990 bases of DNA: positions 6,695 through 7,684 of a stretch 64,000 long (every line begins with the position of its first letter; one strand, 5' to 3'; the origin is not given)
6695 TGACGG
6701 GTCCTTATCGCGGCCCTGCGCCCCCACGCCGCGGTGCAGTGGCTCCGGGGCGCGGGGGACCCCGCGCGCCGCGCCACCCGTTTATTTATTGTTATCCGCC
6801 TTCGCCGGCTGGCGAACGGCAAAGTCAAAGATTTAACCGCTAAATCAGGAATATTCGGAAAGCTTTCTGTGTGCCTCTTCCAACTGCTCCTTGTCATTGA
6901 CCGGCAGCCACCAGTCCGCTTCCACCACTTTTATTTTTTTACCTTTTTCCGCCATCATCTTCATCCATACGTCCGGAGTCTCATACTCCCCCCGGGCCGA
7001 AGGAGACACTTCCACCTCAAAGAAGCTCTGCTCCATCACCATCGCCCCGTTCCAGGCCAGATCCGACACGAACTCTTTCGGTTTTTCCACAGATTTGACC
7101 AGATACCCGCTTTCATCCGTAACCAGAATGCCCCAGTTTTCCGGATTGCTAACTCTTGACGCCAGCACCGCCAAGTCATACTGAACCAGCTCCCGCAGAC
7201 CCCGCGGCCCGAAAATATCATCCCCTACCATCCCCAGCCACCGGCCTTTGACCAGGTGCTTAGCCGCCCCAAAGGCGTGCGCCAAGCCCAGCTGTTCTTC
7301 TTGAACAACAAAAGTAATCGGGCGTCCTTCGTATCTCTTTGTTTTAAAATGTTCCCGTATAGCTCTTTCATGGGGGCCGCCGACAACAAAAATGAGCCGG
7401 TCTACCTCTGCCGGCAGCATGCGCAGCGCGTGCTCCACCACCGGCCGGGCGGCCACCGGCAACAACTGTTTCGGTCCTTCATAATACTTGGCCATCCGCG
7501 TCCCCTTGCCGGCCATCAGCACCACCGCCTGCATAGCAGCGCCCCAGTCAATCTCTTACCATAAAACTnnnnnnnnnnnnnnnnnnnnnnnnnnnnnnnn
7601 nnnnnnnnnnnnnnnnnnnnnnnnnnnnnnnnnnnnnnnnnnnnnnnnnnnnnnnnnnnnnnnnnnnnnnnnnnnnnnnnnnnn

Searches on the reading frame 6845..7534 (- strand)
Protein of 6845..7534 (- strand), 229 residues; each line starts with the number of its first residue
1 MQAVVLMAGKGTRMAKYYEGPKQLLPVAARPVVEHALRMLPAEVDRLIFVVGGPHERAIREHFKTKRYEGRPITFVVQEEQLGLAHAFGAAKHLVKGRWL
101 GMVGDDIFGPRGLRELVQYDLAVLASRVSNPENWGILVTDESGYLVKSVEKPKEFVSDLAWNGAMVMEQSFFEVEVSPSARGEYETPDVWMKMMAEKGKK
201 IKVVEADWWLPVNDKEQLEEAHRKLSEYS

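Call 10: search_protein_families(library=pfam, proteins=[window:6845-7534:-], max_evalue=0.001)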
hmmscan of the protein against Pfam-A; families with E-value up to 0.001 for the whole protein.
window:6845-7534:- (229 aa): 3 families
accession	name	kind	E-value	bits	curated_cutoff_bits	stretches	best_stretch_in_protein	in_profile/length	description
PF00483.29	NTP_transferase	-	4.4e-20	72.8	21.2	1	3-226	2-243/245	Nucleotidyl transferase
PF12804.13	NTP_transf_3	-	4.4e-10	40.4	27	1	3-92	1-80/160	MobA-like NTP transferase domain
PF01128.25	IspD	-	5e-05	23.6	27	1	2-56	2-55/221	2-C-methyl-D-erythritol 4-phosphate cytidylyltransferase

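Call 82: search_protein_families(library=ncbifam, proteins=[window:6845-7534:-], max_evalue=0.001)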
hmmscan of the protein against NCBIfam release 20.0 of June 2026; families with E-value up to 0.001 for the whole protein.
window:6845-7534:- (229 aa): 31 families (the best 25 are shown)
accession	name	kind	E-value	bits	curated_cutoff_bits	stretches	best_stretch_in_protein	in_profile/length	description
TIGR03992.1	Arch_glmU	subfamily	1.7e-40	139.1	292.1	1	1-214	1-216/393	bifunctional sugar-1-phosphate nucleotidylyltransferase/acetyltransferase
NF041313.1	UDPGP_AglF_Halo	equivalog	8.9e-39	133.3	400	1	1-225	1-234/234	UTP--glucose-1-phosphate uridylyltransferase AglF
TIGR01208.1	rmlA_long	equivalog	2e-35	122.3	320.25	1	3-225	2-234/353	glucose-1-phosphate thymidylyltransferase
NF041173.1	Sug_nt_acttase_Thmprot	equivalog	3.2e-26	92.2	600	1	1-212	1-214/405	bifunctional sugar-1-phosphate nucleotidylyltransferase/acetyltransferase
NF010934.1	PRK14354.1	equivalog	8.7e-18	64.1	450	1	3-225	2-236/447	bifunctional UDP-N-acetylglucosamine diphosphorylase/glucosamine-1-phosphate N-acetyltransferase GlmU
NF010933.0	PRK14353.1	equivalog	9.7e-18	64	505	1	2-223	7-240/453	bifunctional UDP-N-acetylglucosamine diphosphorylase/glucosamine-1-phosphate N-acetyltransferase GlmU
TIGR01207.1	rmlA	equivalog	1.1e-17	64.1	360.65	1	3-221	2-232/286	glucose-1-phosphate thymidylyltransferase RfbA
NF010935.0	PRK14355.1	equivalog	1.6e-17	63.3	718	1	2-225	5-242/459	bifunctional UDP-N-acetylglucosamine diphosphorylase/glucosamine-1-phosphate N-acetyltransferase GlmU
TIGR01173.1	glmU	equivalog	1.5e-16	60.3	366.85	1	1-225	1-236/452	bifunctional UDP-N-acetylglucosamine diphosphorylase/glucosamine-1-phosphate N-acetyltransferase GlmU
NF052502.1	man1P_GTase_Rv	exception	1e-14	54.2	440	1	1-216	1-221/352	mannose-1-phosphate guanylyltransferase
NF041135.1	IPPtranDIPPsyn_Thcocales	equivalog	4.9e-13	48.8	580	1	1-225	1-217/419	bifunctional L-myo-inositol-1-phosphate cytidylyltransferase/CDP-L-myo-inositol myo-inositolphosphotransferase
NF012024.0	PRK15480.1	equivalog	1.4e-12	47.4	588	1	3-199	6-212/292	glucose-1-phosphate thymidylyltransferase RfbA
NF049965.1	GlMnHpPGnyltfHddC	equivalog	3.2e-10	40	300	1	1-168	1-168/221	D-glycero-D-manno-heptose 1-phosphate guanosyltransferase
NF010936.0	PRK14356.1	equivalog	4.8e-10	38.9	666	1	3-96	8-94/456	bifunctional UDP-N-acetylglucosamine diphosphorylase/glucosamine-1-phosphate N-acetyltransferase GlmU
TIGR01099.1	galU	equivalog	5.9e-10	39.2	326.8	1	2-66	3-68/261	UTP--glucose-1-phosphate uridylyltransferase GalU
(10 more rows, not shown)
